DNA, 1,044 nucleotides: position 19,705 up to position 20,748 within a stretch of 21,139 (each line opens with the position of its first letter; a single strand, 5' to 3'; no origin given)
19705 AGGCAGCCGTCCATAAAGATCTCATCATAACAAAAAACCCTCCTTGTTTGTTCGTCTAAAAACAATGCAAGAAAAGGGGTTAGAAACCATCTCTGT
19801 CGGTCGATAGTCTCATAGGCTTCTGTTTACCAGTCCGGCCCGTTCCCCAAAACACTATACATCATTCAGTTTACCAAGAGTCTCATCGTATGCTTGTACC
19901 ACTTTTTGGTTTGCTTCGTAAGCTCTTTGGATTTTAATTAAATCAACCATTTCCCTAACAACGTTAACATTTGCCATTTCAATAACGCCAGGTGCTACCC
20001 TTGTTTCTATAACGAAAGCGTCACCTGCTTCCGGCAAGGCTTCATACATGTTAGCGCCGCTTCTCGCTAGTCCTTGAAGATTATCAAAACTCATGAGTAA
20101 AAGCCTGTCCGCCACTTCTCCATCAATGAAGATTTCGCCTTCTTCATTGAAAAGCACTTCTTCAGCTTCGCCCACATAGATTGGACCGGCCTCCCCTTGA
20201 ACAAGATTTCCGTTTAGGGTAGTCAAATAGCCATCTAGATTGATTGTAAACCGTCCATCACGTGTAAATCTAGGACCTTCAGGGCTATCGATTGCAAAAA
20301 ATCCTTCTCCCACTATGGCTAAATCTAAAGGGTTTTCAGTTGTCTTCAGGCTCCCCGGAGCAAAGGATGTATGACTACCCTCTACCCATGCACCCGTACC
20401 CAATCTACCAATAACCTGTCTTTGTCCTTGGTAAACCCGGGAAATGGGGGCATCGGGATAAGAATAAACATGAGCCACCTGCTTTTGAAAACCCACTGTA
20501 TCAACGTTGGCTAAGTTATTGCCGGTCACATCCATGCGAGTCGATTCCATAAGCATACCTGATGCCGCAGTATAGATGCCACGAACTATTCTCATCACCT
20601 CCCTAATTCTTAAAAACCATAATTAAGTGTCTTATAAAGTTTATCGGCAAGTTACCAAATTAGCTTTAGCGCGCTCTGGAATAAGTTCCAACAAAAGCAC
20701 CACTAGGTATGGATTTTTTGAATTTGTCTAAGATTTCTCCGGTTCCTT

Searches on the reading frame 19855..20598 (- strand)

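Call 7: search_protein_families(library=pfam, proteins=[window:19855-20598:-], max_evalue=0.001)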
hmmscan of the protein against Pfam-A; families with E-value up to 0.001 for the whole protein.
window:19855-20598:- (247 aa): 3 families
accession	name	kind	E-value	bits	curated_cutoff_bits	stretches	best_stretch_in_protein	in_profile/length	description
PF06429.18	Flg_bbr_C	-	3.1e-19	68.7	23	1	203-246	2-45/46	Flagellar basal body rod FlgEFG protein C-terminal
PF22692.1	LlgE_F_G_D1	-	2.7e-11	43.9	27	1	94-156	1-62/64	Flagellar hook protein FlgE/F/G D1 domain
PF00460.25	Flg_bb_rod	-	3.5e-10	40.1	20.7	1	8-38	1-31/31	Flagella basal body rod protein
